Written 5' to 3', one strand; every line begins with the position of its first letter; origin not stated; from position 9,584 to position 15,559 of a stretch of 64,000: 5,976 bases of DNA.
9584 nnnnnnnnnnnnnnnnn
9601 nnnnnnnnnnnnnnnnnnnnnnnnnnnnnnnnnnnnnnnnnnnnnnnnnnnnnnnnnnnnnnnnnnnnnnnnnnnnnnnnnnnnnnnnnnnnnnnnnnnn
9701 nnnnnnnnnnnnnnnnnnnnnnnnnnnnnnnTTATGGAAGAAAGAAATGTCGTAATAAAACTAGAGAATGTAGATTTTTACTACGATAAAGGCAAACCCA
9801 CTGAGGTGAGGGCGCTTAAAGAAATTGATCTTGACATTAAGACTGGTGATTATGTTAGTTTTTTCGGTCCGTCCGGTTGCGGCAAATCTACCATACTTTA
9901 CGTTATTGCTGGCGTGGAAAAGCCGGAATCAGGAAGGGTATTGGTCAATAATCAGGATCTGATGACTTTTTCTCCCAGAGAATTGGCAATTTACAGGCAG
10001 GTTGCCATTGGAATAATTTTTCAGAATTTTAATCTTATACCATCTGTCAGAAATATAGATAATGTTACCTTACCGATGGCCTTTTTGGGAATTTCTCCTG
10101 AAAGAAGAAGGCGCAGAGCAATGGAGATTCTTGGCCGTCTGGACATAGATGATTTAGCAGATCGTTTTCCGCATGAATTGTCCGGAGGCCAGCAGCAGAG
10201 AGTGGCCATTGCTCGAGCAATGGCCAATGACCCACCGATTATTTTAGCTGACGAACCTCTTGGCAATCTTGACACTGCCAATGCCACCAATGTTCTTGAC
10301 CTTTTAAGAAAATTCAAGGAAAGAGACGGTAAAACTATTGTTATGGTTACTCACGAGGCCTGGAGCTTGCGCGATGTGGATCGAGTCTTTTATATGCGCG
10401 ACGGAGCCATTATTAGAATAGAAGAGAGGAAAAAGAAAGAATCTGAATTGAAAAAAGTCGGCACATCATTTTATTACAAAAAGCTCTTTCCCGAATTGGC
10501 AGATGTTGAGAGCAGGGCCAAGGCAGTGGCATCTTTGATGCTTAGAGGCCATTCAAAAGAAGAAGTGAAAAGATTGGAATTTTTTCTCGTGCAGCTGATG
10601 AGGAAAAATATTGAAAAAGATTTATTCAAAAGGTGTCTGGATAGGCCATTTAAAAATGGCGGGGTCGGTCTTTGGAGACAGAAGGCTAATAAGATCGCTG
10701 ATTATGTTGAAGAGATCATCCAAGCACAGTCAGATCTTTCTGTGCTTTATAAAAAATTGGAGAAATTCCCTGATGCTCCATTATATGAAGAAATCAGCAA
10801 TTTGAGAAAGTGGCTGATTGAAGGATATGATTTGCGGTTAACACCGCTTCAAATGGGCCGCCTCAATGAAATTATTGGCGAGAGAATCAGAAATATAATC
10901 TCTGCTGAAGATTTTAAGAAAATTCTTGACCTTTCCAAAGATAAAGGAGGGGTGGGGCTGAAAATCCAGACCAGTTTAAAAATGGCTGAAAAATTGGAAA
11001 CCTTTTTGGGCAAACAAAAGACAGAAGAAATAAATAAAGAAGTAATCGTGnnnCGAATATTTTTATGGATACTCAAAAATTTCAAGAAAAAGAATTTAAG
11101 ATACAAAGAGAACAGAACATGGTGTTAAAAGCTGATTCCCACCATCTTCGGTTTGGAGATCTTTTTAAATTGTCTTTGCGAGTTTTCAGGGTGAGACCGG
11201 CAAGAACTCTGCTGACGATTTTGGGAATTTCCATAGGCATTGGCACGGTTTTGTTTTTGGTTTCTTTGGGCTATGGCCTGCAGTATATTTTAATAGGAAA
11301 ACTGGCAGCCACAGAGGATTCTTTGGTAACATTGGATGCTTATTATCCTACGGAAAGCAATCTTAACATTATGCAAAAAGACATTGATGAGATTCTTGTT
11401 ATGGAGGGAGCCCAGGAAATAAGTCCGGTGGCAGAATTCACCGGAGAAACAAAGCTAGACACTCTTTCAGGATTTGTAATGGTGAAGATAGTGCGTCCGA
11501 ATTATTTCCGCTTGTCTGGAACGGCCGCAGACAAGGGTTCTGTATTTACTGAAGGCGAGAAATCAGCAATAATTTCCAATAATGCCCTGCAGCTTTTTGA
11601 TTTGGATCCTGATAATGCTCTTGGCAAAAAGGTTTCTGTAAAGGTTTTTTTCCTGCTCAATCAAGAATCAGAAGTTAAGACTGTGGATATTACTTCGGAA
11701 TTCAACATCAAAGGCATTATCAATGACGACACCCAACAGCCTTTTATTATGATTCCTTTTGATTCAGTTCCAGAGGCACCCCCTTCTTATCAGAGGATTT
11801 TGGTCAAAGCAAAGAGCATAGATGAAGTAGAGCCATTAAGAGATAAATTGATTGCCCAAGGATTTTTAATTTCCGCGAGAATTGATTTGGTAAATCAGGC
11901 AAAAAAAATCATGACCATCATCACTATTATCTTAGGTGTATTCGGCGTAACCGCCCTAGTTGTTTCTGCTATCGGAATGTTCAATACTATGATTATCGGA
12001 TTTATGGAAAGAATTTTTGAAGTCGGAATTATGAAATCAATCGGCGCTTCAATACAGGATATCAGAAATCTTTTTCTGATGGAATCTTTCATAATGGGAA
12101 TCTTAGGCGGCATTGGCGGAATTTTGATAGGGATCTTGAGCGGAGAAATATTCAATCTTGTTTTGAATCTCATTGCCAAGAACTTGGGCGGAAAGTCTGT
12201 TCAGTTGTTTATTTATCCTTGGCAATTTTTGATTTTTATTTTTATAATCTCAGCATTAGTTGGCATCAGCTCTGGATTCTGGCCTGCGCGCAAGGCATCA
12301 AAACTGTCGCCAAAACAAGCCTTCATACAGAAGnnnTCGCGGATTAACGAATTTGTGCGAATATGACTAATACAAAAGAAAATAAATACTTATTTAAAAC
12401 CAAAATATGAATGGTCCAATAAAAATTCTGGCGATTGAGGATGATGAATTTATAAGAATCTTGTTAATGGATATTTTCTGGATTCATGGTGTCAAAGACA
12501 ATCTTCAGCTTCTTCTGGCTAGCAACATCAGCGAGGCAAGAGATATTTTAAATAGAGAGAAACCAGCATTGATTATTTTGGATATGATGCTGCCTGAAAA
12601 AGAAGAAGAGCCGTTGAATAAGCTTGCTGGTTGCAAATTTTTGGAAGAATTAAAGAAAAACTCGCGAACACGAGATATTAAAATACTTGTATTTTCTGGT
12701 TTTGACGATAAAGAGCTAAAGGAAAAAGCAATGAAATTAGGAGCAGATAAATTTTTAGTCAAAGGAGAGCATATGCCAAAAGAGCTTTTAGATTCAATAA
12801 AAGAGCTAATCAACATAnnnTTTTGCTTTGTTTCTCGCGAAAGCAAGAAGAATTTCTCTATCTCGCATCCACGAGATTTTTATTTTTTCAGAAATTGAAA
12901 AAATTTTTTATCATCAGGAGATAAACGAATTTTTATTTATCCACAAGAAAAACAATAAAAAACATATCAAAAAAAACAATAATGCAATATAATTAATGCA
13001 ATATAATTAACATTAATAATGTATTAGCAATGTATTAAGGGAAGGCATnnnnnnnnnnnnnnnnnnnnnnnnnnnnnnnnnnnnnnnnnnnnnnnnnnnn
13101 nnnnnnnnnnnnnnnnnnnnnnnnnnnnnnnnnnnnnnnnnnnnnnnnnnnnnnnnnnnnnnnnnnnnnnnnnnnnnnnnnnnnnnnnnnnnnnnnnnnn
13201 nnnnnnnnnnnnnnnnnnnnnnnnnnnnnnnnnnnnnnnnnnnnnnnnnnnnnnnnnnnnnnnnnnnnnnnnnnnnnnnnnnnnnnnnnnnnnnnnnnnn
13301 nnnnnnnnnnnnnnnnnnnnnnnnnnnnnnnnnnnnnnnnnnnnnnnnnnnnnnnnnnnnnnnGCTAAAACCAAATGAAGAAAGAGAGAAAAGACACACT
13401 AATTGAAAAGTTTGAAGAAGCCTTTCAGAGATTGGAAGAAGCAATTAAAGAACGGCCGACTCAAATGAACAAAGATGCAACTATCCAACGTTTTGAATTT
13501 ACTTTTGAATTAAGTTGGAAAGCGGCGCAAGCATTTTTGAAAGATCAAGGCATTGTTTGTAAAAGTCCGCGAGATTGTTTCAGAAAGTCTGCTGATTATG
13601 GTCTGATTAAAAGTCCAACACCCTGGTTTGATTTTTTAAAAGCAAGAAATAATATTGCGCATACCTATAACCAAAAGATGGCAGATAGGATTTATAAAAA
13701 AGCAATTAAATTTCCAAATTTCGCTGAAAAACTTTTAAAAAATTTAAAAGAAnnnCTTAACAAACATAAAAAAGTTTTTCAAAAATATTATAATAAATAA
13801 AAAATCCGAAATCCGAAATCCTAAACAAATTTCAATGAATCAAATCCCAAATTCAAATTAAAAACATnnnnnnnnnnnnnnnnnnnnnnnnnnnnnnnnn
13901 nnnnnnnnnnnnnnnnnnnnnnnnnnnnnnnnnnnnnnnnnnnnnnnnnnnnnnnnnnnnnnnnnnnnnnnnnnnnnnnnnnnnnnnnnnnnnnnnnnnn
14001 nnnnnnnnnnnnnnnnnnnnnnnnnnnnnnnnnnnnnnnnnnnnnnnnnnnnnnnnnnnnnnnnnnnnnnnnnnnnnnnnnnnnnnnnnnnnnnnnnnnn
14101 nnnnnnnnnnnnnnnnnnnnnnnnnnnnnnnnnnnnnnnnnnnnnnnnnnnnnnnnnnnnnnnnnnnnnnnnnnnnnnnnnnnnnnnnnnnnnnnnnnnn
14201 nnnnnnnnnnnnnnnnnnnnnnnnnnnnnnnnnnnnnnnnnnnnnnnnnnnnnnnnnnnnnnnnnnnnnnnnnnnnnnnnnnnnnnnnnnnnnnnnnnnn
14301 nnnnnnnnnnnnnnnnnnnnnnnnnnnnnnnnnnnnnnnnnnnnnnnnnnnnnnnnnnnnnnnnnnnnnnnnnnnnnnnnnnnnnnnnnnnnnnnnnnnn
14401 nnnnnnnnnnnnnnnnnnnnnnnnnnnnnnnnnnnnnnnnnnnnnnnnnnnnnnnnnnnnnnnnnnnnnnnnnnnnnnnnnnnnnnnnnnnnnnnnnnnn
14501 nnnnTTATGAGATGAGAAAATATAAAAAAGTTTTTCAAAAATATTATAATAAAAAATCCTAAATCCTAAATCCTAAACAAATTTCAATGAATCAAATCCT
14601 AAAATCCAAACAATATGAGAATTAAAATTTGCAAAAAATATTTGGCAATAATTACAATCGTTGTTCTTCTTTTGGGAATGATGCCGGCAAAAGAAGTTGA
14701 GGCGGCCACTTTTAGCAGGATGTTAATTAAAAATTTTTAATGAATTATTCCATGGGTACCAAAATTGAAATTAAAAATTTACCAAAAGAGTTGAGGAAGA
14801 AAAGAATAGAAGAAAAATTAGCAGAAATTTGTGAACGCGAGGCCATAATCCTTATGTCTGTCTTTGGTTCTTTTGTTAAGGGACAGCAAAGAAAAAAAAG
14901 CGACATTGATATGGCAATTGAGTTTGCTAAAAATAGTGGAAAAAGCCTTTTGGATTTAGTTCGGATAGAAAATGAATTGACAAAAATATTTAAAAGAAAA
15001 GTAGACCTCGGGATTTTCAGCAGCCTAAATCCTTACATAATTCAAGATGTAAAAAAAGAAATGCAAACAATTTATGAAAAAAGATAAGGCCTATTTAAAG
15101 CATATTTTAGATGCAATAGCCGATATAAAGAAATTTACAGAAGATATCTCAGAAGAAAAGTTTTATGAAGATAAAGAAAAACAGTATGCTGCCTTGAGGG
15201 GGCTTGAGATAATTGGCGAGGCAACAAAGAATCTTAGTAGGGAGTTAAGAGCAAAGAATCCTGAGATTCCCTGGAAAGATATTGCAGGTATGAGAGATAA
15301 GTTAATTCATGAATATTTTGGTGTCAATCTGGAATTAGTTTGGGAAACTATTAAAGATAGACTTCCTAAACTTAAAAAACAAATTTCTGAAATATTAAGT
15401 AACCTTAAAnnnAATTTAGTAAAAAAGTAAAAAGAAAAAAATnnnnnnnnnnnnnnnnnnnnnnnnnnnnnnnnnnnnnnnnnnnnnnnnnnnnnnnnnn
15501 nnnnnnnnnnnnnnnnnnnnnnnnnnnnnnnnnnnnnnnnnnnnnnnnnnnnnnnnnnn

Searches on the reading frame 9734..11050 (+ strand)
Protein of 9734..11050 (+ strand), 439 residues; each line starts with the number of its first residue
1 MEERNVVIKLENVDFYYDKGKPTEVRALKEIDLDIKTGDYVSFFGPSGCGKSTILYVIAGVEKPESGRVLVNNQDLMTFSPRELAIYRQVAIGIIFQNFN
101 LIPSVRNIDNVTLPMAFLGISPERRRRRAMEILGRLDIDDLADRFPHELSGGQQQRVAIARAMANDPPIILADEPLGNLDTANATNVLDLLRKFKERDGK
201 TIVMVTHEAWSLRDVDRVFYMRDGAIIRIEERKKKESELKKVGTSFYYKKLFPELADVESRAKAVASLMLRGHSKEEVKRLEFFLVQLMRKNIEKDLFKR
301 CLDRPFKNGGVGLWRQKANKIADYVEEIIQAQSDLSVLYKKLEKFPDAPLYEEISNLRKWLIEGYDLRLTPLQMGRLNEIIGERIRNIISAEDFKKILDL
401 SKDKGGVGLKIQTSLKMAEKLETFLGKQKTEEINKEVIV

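Call 36: search_protein_families(library=pfam, proteins=[window:9734-11050:+], max_evalue=0.001)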
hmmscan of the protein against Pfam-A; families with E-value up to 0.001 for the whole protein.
window:9734-11050:+ (439 aa): 2 families
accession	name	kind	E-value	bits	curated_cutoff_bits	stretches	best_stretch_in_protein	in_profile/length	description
PF00005.33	ABC_tran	-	7.1e-34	117.8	25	1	28-176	1-136/137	ABC transporter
PF02463.25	SMC_N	-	0.00011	22.1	40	0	148-219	136-209/220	RecF/RecN/SMC N terminal domain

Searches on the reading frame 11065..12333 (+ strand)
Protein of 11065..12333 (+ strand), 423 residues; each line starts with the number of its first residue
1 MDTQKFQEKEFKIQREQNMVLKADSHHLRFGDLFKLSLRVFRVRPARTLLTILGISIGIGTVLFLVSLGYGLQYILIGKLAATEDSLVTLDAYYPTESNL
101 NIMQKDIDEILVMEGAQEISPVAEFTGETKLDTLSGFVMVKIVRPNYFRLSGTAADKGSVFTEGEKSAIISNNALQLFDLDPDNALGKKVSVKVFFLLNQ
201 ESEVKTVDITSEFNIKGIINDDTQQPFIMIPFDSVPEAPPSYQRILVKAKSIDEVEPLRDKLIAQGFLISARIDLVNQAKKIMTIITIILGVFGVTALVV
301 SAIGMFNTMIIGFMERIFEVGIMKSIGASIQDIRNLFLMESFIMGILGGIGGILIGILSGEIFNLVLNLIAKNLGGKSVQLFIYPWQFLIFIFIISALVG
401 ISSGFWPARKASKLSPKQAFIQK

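Call 36: search_protein_families(library=pfam, proteins=[window:11065-12333:+], max_evalue=0.001)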
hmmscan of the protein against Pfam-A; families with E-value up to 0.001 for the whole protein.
window:11065-12333:+ (423 aa): 2 families
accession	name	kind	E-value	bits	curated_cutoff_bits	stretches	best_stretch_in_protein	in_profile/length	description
PF02687.27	FtsX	-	9.6e-18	64.8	25.5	1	292-416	2-120/120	FtsX-like permease C-terminal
PF12704.14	MacB_PCD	-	5.6e-17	63.2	27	1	48-263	1-205/207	MacB-like periplasmic core domain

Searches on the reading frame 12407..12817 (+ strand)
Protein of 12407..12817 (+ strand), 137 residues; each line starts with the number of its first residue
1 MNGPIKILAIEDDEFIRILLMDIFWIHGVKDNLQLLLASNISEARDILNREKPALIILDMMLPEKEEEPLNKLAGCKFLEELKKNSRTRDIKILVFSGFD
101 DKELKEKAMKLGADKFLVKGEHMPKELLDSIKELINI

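Call 36: search_protein_families(library=pfam, proteins=[window:12407-12817:+], max_evalue=0.001)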
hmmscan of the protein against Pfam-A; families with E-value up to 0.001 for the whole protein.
window:12407-12817:+ (137 aa): 1 family
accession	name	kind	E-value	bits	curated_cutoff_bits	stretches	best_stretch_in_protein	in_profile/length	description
PF00072.30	Response_reg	-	7.1e-15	55.6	30.2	1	7-130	1-109/111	Response regulator receiver domain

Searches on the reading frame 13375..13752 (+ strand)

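Call 36: search_protein_families(library=pfam, proteins=[window:13375-13752:+], max_evalue=0.001)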
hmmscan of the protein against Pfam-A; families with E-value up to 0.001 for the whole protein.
window:13375-13752:+ (126 aa): 2 families
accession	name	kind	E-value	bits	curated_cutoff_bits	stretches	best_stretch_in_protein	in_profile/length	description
PF08780.16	NTase_sub_bind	-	2.5e-33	115.2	31.8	1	10-126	3-126/126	Nucleotidyltransferase substrate binding protein like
PF01934.22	HepT-like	-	8.6e-06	25.9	23.5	1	10-110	5-106/120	Ribonuclease HepT-like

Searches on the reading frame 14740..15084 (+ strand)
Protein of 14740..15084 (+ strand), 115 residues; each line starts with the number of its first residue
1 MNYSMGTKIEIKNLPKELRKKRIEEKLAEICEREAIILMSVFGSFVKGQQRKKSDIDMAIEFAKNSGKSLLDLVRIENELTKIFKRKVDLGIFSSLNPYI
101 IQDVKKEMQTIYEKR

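Call 36: search_protein_families(library=pfam, proteins=[window:14740-15084:+], max_evalue=0.001)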
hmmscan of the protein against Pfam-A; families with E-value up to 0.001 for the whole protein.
window:14740-15084:+ (115 aa): 3 families
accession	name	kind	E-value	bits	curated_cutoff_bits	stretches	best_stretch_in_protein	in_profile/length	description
PF18765.7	Polbeta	-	1.5e-17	63.9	26.9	1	25-114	1-90/93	Polymerase beta, Nucleotidyltransferase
PF01909.29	NTP_transf_2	-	4.4e-15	56.3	21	1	26-109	3-91/93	Nucleotidyltransferase domain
PF22600.2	MTPAP-like_central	-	8e-06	26.4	27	1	20-85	26-88/139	Poly(A) RNA polymerase, mitochondrial-like, central palm domain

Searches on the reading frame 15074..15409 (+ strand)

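Call 36: search_protein_families(library=pfam, proteins=[window:15074-15409:+], max_evalue=0.001)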
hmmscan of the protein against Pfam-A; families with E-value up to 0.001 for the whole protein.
window:15074-15409:+ (112 aa): 1 family
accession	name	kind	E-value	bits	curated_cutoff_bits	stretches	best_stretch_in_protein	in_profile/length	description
PF01934.22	HepT-like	-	2e-32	111.9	23.5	1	11-107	1-120/120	Ribonuclease HepT-like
